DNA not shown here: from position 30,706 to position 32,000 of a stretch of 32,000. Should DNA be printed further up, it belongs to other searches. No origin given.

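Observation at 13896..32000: Probable steroid / bile-acid catabolic cluster in a marine gammaproteobacterial chromosome, running off the window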

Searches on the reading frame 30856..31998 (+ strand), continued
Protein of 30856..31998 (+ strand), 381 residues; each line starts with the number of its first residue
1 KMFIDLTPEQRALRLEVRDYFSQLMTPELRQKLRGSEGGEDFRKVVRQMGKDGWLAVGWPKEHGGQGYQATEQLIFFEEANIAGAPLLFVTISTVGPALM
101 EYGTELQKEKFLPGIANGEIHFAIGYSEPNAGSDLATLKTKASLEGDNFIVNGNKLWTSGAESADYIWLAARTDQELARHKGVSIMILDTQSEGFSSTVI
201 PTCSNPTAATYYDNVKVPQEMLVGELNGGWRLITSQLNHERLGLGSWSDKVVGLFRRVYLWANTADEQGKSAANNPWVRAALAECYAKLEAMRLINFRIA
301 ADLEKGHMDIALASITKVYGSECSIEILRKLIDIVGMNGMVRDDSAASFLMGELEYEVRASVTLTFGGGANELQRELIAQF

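Call 40: find_homologous_proteins(query=L086:20722-21786:+, max_evalue=1e-60)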
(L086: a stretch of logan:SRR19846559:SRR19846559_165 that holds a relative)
Query L086:20722-21786:+ (354 aa): 2099 proteins with E <= 1e-60 among 8000 candidates; the best 120 are listed.
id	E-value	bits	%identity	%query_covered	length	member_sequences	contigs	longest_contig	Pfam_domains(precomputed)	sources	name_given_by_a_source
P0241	5.0e-234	794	99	100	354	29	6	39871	PF00441.30,PF08028.17,PF02771.22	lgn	-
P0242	1.1e-209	714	89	100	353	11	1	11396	PF00441.30,PF08028.17,PF02771.22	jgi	jgi:alkylation response protein AidB-like acyl-CoA dehydrogenase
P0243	4.6e-209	712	89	99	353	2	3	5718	PF00441.30,PF08028.17,PF02771.22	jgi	-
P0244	8.4e-209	711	89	99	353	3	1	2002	PF00441.30,PF08028.17,PF02771.22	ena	-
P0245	1.3e-208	710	89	99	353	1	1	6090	PF00441.30,PF08028.17,PF02771.22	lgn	-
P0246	2.4e-208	709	89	99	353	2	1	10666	PF00441.30,PF08028.17,PF02771.22,PF21343.3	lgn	-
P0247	5.4e-208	708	88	100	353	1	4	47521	PF00441.30,PF08028.17,PF02771.22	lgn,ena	-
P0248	1.1e-207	707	88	99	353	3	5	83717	PF00441.30,PF08028.17,PF02771.22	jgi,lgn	jgi:alkylation response protein AidB-like acyl-CoA dehydrogenase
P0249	3.7e-206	702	87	99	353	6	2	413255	PF00441.30,PF08028.17,PF02771.22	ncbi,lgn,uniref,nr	ncbi:acyl-CoA dehydrogenase family protein [Colwellia ponticola]|uniref:Acyl-CoA dehydrogenase n=1 T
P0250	3.7e-206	702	88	100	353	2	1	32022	PF00441.30,PF08028.17,PF02771.22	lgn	-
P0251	8.0e-206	701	88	99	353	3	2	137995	PF00441.30,PF08028.17,PF02771.22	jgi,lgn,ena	-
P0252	9.4e-206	701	86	100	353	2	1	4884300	PF00441.30,PF08028.17,PF02771.22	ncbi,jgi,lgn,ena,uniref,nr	ncbi:acyl-CoA dehydrogenase family protein [Colwellia sp. PAMC 21821]|uniref:acyl-CoA dehydrogenase 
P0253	2.1e-205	700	88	99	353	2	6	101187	PF00441.30,PF08028.17,PF02771.22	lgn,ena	-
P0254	1.5e-204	697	87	99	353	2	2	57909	PF00441.30,PF08028.17,PF02771.22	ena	-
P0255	1.8e-204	697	88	99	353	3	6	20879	PF00441.30,PF08028.17,PF02771.22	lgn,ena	-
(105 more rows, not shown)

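Call 41: find_encoding_contigs(protein=P0241, flank=10000, max_places=3)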
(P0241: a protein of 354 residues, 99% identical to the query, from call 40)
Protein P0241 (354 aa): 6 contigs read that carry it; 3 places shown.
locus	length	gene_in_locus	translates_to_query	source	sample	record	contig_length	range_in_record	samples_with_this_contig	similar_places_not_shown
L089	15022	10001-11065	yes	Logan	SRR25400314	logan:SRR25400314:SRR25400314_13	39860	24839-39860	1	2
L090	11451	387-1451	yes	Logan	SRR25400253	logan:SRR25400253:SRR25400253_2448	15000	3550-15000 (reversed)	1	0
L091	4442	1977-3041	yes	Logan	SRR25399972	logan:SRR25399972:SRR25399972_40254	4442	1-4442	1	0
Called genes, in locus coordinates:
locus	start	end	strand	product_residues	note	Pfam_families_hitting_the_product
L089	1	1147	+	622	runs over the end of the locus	PF00501:AMP-binding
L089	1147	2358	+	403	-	PF22691:Thiolase_C_1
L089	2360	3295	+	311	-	PF12172:zf-ChsH2, PF01796:OB_ChsH2_C, PF01575:MaoC_dehydratas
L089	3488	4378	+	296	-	PF22632:BphC_D1, PF00903:Glyoxalase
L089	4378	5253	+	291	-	PF01144:CoA_trans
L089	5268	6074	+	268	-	-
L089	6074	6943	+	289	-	PF00378:ECH_1, PF16113:ECH_2, PF00378:ECH_1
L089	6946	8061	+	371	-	PF00478:IMPDH (weak), PF03060:NMO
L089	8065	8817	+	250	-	PF00378:ECH_1, PF16113:ECH_2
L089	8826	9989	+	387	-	PF02771:Acyl-CoA_dh_N, PF02770:Acyl-CoA_dh_M, PF00441:Acyl-CoA_dh_1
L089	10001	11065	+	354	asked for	PF02771:Acyl-CoA_dh_N, PF00441:Acyl-CoA_dh_1, PF08028:Acyl-CoA_dh_2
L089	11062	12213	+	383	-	PF00108:Thiolase_N, PF00109:ketoacyl-synt (weak), PF02803:Thiolase_C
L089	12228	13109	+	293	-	PF00106:adh_short, PF08659:KR, PF13561:adh_short_C2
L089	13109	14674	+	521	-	PF01425:Amidase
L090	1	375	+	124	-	?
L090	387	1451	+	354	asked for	PF02771:Acyl-CoA_dh_N, PF00441:Acyl-CoA_dh_1, PF08028:Acyl-CoA_dh_2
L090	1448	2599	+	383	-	PF00108:Thiolase_N, PF00109:ketoacyl-synt (weak), PF02803:Thiolase_C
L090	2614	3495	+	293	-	PF00106:adh_short, PF08659:KR, PF13561:adh_short_C2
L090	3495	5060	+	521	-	PF01425:Amidase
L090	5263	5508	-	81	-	-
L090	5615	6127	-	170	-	-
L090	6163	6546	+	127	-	PF00072:Response_reg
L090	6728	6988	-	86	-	PF01649:Ribosomal_S20p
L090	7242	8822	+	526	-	PF03023:MurJ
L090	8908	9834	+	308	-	PF06574:FAD_syn, PF01687:Flavokinase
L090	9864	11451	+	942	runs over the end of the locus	PF00133:tRNA-synt_1, PF09334:tRNA-synt_1g, PF13603:tRNA-synt_1_2 (weak), PF01406:tRNA-synt_1e (weak), PF01921:tRNA-synt_1f (faint), PF08264:Anticodon_1, PF06827:zf-FPG_IleRS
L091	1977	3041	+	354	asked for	PF02771:Acyl-CoA_dh_N, PF00441:Acyl-CoA_dh_1, PF08028:Acyl-CoA_dh_2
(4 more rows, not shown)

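Call 52: search_protein_families(library=pfam, proteins=[L086:9345-9980:+, L089:13109-14674:+, L086:15099-15974:+, L086:15989-16795:+, L086:5305-7425:-], max_evalue=0.001)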
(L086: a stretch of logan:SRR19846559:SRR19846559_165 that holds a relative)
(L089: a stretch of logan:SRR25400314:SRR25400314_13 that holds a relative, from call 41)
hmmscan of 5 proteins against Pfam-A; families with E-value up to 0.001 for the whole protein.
L086:9345-9980:+ (211 aa): 1 family
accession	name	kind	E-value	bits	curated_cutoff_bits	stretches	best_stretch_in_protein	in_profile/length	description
PF13577.12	SnoaL_4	-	4.6e-18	65.9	24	1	13-131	1-125/126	SnoaL-like domain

L089:13109-14674:+ (521 aa): 1 family
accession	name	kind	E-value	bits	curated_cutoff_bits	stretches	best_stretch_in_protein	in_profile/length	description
PF01425.27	Amidase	-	6.3e-89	299.5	27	1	69-500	1-445/445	Amidase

L086:15099-15974:+ (291 aa): 1 family
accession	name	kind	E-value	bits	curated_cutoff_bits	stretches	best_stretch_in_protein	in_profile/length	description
PF01144.29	CoA_trans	-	1e-27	97.4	23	1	5-198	2-194/217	Coenzyme A transferase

L086:15989-16795:+ (268 aa): 1 family
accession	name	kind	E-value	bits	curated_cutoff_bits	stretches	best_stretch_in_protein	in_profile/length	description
PF01144.29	CoA_trans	-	1.5e-05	24.9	23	0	20-131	11-138/217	Coenzyme A transferase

L086:5305-7425:- (706 aa): 19 families
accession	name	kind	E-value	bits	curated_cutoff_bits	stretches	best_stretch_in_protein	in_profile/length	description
PF00724.26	Oxidored_FMN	-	1.2e-72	245.5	27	1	7-362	2-340/342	NADH:flavin oxidoreductase / NADH oxidase family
PF07992.20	Pyr_redox_2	-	1.3e-32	113.8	26.1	1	408-670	2-244/291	Pyridine nucleotide-disulphide oxidoreductase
PF00070.33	Pyr_redox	-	1.3e-20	74.1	22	2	571-640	1-70/82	Pyridine nucleotide-disulphide oxidoreductase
PF13450.12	NAD_binding_8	-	9.7e-17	61.5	21.9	2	411-467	1-53/68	NAD(P)-binding Rossmann-like domain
PF01266.30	DAO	-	2.7e-16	60.5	27.9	2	409-448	2-42/353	FAD dependent oxidoreductase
PF13738.12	Pyr_redox_3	-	7.7e-14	52.1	30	2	568-671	163-275/305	Pyridine nucleotide-disulphide oxidoreductase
PF03486.20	HI0933_like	-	7.4e-13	48.9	50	1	408-444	2-38/244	HI0933-like protein Rossmann domain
PF12831.13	FAD_oxidored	-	1.2e-12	48.3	27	1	409-455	2-48/416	FAD dependent oxidoreductase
PF00890.30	FAD_binding_2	-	1.7e-11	44.4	20.4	1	409-448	2-41/414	FAD binding domain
PF01494.25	FAD_binding_3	-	2.7e-08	33.9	22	1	572-602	4-34/349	FAD binding domain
PF01134.28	GIDA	-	1.1e-07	31.7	22.1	1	409-437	2-30/391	Glucose inhibited division protein A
PF13241.12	NAD_binding_7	-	1.7e-07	32.2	22.1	0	569-601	7-39/104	Putative NAD(P)-binding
PF01262.27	AlaDh_PNT_C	-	3e-07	30.5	23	1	405-439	27-61/214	Alanine dehydrogenase/PNT, C-terminal domain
PF01946.23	Thi4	-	2.7e-06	27.2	26.2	0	408-445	19-57/235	Thi4 family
PF01207.24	Dus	-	1.1e-05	25.2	20.4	1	215-364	100-235/311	Dihydrouridine synthase (Dus)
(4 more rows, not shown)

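Call 54: search_solved_structures(query=L086:15099-15974:+, max_evalue=0.00001)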
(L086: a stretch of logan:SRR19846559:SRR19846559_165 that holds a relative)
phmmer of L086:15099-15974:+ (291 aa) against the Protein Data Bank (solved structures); distinct sequences matched with E-value up to 0.00001: 19.
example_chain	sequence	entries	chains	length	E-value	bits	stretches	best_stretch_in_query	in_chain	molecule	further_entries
6co6_A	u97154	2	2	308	3.1e-64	220.1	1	9-276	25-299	Probable CoA-transferase alpha subunit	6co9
6coj_A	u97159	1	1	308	2.1e-63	217.4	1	9-276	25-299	Probable CoA-transferase alpha subunit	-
6con_A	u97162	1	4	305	1.1e-62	215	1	9-280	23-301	CoA-transferase subunit alpha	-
1poi_A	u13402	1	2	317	3.5e-26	95.2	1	3-283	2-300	GLUTACONATE COENZYME A-TRANSFERASE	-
5mzw_A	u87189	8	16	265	5.8e-18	68.2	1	9-264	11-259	Glutaconate CoA-transferase family, subunit A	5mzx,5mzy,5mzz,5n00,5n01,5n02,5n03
8k9h_B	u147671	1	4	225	1.6e-13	53.6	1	3-170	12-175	Acetoacetate:butyrate/acetate coenzyme A transferase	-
1k6d_A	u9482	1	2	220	3.4e-10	42.7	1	6-200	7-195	ACETATE COA-TRANSFERASE ALPHA SUBUNIT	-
5dbn_A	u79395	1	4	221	3.4e-10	42.7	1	6-200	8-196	Acetate CoA-transferase subunit alpha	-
3cdk_A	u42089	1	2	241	3.5e-08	36.1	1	2-128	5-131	Succinyl-CoA:3-ketoacid-coenzyme A transferase subunit A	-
9xmy_A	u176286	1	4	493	3.6e-08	36.1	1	2-127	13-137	Succinyl-CoA:3-ketoacid-coenzyme A transferase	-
3rrl_A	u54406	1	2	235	4.3e-08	35.8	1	1-160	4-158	Succinyl-CoA:3-ketoacid-coenzyme A transferase subunit A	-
6lp1_A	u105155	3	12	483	4.5e-08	35.7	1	2-127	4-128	Succinyl-CoA:3-ketoacid-coenzyme A transferase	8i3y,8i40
2nrb_A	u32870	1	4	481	5.6e-07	32.1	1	8-129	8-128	Succinyl-CoA:3-ketoacid-coenzyme A transferase 1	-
2nrc_A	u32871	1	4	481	5.6e-07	32.1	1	8-129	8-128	Succinyl-CoA:3-ketoacid-coenzyme A transferase 1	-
1ooz_A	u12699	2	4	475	1e-06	31.3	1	8-129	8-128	Succinyl-CoA:3-ketoacid-coenzyme A transferase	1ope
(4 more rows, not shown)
